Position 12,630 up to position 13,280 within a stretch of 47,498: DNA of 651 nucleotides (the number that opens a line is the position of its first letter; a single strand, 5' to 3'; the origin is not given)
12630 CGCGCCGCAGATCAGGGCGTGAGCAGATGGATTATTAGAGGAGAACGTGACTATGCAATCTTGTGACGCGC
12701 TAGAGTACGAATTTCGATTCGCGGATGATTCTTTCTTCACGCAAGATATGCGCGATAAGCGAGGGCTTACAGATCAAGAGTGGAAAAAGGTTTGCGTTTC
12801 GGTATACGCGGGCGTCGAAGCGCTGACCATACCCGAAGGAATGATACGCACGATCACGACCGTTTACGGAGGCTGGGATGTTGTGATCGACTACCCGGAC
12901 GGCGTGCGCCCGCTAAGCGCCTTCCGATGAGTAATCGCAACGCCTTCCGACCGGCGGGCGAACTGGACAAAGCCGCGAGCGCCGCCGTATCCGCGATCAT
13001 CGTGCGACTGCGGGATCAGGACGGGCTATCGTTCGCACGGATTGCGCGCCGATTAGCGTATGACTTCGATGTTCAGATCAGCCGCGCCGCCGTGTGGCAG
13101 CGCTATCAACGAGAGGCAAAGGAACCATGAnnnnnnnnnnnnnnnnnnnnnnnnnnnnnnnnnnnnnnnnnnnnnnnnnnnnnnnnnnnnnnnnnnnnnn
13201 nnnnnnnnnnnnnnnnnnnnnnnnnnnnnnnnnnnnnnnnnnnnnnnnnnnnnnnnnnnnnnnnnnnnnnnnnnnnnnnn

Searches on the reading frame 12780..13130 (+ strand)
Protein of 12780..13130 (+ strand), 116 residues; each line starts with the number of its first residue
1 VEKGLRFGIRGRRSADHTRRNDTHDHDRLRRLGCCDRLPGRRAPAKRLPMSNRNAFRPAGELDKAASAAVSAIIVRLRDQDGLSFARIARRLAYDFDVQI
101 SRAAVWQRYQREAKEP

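Call 12: search_protein_families(library=pfam, proteins=[window:12780-13130:+], max_evalue=0.01)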
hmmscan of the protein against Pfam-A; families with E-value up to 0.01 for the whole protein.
window:12780-13130:+ (116 aa): 1 family
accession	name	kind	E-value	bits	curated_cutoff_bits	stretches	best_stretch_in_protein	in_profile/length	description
PF08281.18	Sigma70_r4_2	-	0.0027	17.7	25.7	1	73-111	17-49/54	Sigma-70, region 4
